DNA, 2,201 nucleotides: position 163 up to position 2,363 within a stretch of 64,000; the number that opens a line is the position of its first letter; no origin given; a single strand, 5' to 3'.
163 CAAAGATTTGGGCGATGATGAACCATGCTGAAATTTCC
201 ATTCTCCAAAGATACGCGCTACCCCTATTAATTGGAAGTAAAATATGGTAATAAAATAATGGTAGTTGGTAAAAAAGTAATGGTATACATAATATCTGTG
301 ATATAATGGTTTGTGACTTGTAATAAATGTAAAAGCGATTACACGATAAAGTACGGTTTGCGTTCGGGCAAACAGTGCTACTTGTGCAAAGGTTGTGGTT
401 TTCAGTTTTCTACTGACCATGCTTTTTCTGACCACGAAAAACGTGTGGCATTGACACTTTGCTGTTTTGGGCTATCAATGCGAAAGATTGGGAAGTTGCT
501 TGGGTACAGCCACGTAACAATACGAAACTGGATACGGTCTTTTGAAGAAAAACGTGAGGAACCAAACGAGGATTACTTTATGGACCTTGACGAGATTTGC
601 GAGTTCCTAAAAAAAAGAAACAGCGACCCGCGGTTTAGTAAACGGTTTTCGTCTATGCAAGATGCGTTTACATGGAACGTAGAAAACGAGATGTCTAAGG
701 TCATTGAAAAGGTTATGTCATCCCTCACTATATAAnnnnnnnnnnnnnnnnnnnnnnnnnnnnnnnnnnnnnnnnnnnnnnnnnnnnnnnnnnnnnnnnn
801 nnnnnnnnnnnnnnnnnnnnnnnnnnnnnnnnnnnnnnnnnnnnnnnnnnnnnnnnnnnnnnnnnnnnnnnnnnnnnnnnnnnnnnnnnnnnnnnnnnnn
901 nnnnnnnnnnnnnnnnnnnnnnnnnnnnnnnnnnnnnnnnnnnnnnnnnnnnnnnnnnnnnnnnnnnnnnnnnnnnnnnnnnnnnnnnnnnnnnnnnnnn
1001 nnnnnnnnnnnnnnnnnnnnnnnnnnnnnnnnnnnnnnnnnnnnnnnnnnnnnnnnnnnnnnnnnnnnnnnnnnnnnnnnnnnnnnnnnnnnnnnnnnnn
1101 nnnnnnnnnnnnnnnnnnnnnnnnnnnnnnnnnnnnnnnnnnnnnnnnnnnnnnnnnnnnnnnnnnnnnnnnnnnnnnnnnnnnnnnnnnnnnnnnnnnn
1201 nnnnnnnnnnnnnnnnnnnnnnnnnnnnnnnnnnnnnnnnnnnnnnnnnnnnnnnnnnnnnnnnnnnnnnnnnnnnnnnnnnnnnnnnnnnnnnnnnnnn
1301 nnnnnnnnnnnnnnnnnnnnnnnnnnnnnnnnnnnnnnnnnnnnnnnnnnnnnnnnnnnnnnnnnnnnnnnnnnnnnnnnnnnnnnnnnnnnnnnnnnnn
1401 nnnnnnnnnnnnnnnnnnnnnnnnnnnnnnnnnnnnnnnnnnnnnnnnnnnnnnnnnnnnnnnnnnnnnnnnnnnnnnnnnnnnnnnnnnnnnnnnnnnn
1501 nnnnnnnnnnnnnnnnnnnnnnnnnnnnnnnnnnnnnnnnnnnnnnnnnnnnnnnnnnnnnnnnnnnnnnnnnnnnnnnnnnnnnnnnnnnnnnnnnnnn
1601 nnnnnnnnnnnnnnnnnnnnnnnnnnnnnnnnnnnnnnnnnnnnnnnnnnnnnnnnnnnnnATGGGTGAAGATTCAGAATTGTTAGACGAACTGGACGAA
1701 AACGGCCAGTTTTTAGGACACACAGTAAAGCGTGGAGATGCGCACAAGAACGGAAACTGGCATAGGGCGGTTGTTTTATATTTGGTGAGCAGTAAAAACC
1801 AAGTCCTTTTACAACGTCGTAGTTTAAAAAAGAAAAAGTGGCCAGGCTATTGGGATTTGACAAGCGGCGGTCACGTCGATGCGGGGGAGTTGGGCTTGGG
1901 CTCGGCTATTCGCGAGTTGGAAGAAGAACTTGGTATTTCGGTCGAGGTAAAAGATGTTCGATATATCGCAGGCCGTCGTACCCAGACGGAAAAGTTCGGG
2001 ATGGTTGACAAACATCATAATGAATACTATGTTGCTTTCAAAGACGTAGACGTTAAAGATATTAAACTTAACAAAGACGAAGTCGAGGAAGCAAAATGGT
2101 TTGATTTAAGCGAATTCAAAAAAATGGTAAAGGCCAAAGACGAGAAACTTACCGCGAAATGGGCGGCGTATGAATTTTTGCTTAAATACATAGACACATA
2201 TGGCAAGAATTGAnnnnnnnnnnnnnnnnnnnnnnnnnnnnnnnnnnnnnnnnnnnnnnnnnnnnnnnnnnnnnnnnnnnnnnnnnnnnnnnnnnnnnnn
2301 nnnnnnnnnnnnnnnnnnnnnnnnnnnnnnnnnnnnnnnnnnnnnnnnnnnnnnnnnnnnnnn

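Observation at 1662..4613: ClpX paralog stripped of Zn finger, GYVG pore loop and IGF loop, coupled to a MORN-repeat protein and bracketed by two Nudix genes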

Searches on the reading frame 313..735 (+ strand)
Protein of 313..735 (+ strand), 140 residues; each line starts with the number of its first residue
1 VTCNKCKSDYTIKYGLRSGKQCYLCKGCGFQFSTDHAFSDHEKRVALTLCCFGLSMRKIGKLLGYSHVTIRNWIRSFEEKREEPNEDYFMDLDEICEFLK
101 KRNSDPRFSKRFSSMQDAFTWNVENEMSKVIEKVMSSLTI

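Call 3: search_protein_families(library=pfam, proteins=[window:313-735:+], max_evalue=0.01)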
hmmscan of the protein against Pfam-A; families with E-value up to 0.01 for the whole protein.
window:313-735:+ (140 aa): 4 families
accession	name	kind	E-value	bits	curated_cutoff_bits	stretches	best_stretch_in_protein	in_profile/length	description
PF13384.12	HTH_23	-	1.1e-05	25.5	24.6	1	44-84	8-48/50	Homeodomain-like domain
PF13936.12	HTH_38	-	8.4e-05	22.7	27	1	39-72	6-39/44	Helix-turn-helix domain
PF08045.16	CDC14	-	0.0015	18.2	23.3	1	93-137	58-101/284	Cell division control protein 14, SIN component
PF18024.7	HTH_50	-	0.0034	17.5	27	1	55-77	25-47/50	Helix-turn-helix domain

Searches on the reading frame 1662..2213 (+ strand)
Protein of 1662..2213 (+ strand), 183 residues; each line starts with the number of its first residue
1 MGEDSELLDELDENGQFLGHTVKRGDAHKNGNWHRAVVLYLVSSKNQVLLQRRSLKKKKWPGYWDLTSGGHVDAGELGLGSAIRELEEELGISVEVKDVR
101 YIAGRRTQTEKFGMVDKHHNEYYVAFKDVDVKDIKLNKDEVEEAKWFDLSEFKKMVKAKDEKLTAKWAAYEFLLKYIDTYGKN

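Call 3: search_protein_families(library=pfam, proteins=[window:1662-2213:+], max_evalue=0.01)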
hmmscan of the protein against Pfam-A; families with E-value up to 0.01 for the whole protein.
window:1662-2213:+ (183 aa): 2 families
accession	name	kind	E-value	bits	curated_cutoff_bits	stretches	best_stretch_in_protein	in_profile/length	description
PF00293.34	NUDIX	-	3.5e-25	89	21.1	1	34-164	3-131/134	NUDIX domain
PF14815.12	NUDIX_4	-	0.00046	20.4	35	1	37-96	1-55/113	NUDIX domain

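Call 4: search_protein_families(library=ncbifam, proteins=[window:1662-2213:+], max_evalue=0.01)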
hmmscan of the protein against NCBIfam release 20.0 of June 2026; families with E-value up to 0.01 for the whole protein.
window:1662-2213:+ (183 aa): 19 families
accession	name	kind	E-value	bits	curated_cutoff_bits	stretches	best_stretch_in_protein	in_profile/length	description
NF002995.0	PRK03759.1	equivalog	1.1e-26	93.7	127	1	8-168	9-165/185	isopentenyl-diphosphate Delta-isomerase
TIGR02150.1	IPP_isom_1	equivalog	5.1e-22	78.4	105.8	1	11-162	4-150/159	isopentenyl-diphosphate delta-isomerase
NF041653.1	Nud_hyd_Meth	equivalog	7.1e-15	55.2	300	1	7-165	1-151/170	Nudix hydrolase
NF011922.0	PRK15393.1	equivalog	1e-13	51.4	152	1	5-152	10-147/182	NUDIX hydrolase YfcD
NF006530.0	PRK08999.1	equivalog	3e-09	36.3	245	1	41-97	13-67/315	Nudix family hydrolase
NF001299.0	PRK00241.1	equivalog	6.6e-08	32.3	158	1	38-154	138-240/263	NAD(+) diphosphatase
NF007834.0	PRK10546.1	equivalog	7.3e-08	32.3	156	1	37-109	6-74/135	pyrimidine (deoxy)nucleoside triphosphate diphosphatase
NF012016.0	PRK15472.1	equivalog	1e-07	31.7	95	1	35-155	4-125/141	nucleoside triphosphatase NudI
NF041652.1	Nud_hyd_Dein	equivalog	3.6e-07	30.5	200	1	35-160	14-135/152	Nudix hydrolase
NF006961.0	PRK09438.1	equivalog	5.3e-07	29.2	103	1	37-122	13-89/151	dihydroneopterin triphosphate diphosphatase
NF001938.0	PRK00714.1-5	equivalog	1.6e-05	24.3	116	1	29-94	8-76/172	RNA pyrophosphohydrolase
TIGR00586.1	mutt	equivalog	3.4e-05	23.9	97.9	1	43-98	14-67/129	8-oxo-dGTP diphosphatase MutT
NF008044.0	PRK10776.1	equivalog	0.00011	22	148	1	43-123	13-95/130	8-oxo-dGTP diphosphatase MutT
NF003788.0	PRK05379.1-5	equivalog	0.00095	18.6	354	1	43-156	221-333/351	bifunctional nicotinamide-nucleotide adenylyltransferase/Nudix hydroxylase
TIGR02705.1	nudix_YtkD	equivalog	0.0015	18.1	154.4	1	38-114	27-94/156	RNA deprotection pyrophosphohydrolase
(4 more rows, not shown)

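Call 17: search_protein_families(library=padloc, proteins=[window:1662-2213:+], max_evalue=0.01)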
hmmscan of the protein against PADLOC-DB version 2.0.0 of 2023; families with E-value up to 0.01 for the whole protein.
window:1662-2213:+ (183 aa): 1 family
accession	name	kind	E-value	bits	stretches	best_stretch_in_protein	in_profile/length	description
PDLC04899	PDC-S07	-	5.2e-10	37.1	1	37-155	9-115/135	-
